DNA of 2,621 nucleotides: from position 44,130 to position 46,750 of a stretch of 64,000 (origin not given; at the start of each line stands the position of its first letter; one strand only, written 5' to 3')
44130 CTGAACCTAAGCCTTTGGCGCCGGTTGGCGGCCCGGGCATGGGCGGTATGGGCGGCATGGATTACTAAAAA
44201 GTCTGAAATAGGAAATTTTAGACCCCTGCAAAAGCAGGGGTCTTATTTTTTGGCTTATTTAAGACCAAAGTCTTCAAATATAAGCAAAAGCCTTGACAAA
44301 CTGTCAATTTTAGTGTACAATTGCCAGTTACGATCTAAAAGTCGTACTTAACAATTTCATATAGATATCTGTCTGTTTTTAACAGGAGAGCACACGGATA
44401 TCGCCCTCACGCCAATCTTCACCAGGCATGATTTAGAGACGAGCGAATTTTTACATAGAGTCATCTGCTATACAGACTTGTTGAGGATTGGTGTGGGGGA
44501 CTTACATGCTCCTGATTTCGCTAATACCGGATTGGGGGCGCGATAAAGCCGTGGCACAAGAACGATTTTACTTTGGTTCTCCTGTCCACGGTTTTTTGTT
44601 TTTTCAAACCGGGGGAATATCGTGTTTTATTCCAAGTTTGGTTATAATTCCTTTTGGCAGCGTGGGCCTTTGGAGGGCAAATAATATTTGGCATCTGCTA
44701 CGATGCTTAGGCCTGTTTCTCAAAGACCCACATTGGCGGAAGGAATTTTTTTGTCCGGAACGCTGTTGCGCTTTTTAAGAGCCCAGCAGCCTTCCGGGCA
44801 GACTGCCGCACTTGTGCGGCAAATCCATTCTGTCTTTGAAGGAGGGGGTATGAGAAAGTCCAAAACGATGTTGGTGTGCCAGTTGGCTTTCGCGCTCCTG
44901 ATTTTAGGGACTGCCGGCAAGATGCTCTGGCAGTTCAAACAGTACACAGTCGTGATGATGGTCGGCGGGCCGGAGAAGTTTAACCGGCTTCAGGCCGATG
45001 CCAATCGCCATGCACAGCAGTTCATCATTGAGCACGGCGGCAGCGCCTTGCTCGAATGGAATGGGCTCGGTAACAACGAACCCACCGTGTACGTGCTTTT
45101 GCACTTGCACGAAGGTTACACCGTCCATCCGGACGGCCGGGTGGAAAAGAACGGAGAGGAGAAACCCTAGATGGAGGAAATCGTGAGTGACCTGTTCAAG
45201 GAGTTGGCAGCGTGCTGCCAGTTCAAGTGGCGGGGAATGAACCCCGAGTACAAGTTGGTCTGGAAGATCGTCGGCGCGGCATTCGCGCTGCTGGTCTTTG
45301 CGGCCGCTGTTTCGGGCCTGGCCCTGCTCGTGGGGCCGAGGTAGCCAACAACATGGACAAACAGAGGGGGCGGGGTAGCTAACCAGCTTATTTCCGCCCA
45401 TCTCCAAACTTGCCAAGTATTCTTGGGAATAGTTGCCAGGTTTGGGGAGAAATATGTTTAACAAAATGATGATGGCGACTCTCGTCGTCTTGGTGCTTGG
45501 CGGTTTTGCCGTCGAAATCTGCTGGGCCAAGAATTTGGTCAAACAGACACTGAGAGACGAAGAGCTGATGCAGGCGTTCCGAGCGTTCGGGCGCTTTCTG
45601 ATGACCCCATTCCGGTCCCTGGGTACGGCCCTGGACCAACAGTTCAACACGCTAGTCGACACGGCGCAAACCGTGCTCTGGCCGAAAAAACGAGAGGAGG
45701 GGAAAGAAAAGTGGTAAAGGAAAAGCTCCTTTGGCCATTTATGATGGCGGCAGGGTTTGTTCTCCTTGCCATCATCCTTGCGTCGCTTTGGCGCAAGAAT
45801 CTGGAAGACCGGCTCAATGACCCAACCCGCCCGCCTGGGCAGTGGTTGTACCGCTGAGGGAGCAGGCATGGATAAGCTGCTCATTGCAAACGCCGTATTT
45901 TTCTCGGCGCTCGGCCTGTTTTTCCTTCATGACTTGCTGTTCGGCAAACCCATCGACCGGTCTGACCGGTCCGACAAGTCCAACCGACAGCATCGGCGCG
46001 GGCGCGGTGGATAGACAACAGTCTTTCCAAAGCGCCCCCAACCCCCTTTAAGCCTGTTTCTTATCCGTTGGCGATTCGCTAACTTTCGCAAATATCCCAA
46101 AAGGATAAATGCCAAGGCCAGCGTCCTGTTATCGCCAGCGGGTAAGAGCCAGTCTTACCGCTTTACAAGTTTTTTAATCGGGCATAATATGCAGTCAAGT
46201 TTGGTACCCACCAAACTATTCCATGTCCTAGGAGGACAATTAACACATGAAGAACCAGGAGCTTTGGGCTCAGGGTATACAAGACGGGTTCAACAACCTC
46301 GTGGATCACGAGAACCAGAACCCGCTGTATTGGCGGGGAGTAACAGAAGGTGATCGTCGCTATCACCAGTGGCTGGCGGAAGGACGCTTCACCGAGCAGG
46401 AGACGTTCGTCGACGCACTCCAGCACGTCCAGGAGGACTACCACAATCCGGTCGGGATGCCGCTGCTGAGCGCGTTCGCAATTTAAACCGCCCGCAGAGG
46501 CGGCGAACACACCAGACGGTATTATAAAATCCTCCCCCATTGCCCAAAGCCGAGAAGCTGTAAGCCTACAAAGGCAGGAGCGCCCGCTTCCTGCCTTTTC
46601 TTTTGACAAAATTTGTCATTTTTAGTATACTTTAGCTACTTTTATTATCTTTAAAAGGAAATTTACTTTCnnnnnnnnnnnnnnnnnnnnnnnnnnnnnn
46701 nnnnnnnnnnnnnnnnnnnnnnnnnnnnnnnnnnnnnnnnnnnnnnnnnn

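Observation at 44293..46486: GC-rich operon of five overlapping small membrane-protein ORFs behind a 520-nt leader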

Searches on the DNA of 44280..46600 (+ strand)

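Call 28: search_rna_families(source=window, start=44280, end=44870, threshold=evalue, max_evalue=10, show_alignments=2)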
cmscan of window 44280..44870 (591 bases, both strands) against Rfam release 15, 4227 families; matches with E-value up to 10: 3.
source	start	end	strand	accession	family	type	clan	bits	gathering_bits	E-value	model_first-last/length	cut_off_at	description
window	44750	44802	+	RF03590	mir-2009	Gene; miRNA;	-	18.3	90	0.4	15-69/83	no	mir-2009 microRNA precursor family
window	44568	44648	-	RF02373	PyrD_leader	Cis-reg; leader;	-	18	47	3.3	1-74/74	no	PyrD leader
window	44287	44430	-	RF02411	snoR138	Gene; snRNA; snoRNA; HACA-box;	-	13.6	44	6.3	1-154/154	no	Small nucleolar RNA snoR138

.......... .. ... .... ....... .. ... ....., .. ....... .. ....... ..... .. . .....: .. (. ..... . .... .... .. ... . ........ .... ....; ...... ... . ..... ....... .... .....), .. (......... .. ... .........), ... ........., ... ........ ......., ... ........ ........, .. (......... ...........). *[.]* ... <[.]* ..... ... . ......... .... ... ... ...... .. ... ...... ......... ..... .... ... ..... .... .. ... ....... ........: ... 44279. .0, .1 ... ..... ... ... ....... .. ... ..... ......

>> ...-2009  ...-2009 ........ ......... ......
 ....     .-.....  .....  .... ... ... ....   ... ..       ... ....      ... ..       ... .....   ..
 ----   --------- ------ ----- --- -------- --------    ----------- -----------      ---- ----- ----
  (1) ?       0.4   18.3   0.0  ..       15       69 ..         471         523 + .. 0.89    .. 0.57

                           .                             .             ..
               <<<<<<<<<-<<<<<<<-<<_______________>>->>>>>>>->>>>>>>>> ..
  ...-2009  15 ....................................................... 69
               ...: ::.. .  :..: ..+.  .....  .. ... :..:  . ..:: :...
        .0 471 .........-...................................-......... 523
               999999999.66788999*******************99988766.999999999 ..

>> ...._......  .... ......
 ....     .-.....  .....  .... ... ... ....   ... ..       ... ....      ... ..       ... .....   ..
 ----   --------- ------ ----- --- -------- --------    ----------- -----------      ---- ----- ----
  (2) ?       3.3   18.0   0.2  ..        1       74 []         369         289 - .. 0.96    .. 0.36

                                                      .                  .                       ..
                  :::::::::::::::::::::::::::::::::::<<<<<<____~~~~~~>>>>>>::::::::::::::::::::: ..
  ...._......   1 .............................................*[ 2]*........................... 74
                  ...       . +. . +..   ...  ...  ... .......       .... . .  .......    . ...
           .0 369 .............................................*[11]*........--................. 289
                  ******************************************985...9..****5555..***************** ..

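Call 79: build_rna_model(alignment_id=A1, structure=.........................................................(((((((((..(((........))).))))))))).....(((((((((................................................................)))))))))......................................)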
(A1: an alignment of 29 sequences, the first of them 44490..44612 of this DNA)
Model R1 built from alignment A1 (29 sequences, 217 columns); structure: as given.
model positions 149; base pairs 21; branch points 1; effective number of sequences 5.53; information 0.59 bits per position. Calibrated on 0.2 Mb of random sequence (short: E-values are rough).
structure used (alignment columns):
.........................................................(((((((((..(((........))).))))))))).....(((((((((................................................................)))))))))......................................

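Call 80: search_with_rna_model(model_id=R1, sources=[window, L041, L042, L043, L044, L045, L047, L048, L051, L052, L053, L054, L055, L057, L058, L059, L060, L061, L062, L063, L064, L065, L066, L067, L068, L069, L070, L071, L072, L073, L074, L075, L076, L077, L078, L079, L080, L081, L082, L083, L084, L085, L086, L087, L088, L089, L090, L091, L092, L093, L026, L033, L036, L022, L016], max_evalue=1)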
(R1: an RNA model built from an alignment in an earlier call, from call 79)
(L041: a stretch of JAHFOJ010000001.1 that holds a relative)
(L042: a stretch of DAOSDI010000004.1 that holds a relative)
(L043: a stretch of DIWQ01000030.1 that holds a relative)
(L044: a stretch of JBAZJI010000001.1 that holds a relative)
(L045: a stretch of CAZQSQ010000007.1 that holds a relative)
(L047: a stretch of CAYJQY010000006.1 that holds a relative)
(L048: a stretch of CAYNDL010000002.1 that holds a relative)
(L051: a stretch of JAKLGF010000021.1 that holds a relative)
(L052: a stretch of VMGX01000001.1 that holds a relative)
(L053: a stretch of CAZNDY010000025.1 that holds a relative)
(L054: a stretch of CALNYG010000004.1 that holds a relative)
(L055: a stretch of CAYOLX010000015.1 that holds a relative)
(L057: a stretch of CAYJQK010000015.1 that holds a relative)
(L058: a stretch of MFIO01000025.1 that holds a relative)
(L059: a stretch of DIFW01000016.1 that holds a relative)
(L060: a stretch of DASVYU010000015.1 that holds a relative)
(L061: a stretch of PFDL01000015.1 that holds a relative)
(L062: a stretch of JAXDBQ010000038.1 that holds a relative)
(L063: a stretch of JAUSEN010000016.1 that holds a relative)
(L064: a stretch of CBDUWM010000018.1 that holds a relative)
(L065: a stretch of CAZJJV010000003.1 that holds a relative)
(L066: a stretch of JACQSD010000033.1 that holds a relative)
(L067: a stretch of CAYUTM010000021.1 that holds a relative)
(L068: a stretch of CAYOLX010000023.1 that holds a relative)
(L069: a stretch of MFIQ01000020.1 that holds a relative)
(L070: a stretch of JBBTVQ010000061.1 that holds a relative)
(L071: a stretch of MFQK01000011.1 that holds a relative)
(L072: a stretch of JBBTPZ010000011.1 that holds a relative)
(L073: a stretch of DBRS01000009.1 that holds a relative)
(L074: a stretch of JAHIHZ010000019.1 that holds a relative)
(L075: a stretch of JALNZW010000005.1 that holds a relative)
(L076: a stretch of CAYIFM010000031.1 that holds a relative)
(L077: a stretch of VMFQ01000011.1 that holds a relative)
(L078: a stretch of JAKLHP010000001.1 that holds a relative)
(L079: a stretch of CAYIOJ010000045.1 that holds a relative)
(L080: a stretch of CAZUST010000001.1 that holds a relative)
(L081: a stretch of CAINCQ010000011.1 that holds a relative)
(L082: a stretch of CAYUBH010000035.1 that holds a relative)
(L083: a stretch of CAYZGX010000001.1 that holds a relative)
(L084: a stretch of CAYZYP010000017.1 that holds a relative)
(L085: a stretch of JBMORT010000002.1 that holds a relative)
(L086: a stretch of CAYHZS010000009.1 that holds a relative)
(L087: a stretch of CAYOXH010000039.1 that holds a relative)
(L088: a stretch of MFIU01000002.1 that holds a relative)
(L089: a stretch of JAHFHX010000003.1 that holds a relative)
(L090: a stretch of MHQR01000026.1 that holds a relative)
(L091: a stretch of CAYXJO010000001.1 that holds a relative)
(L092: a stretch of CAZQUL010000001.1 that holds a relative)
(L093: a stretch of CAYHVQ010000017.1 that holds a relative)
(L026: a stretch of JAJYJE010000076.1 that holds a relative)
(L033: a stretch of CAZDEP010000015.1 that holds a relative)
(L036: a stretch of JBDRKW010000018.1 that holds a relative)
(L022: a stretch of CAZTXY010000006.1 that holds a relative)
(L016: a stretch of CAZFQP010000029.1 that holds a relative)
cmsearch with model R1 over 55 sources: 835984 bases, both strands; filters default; matches with E-value up to 1: 4.
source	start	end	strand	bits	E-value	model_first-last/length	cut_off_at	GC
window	44482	44614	+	109.5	5.6e-29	1-149/149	no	0.49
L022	7450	7600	+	90.9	1.6e-23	1-149/149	no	0.4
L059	16670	16785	+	16.6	0.091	1-149/149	no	0.4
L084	56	172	-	14.8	0.3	1-149/149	no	0.31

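Call 85: build_rna_model(alignment_id=A3, structure=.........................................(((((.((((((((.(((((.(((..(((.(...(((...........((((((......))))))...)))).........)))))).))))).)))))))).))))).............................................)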
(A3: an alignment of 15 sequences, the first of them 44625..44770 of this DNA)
Model R2 built from alignment A3 (15 sequences, 195 columns); structure: as given.
model positions 141; base pairs 34; branch points 0; effective number of sequences 4.42; information 0.59 bits per position. Calibrated on 0.2 Mb of random sequence (short: E-values are rough).
structure used (alignment columns):
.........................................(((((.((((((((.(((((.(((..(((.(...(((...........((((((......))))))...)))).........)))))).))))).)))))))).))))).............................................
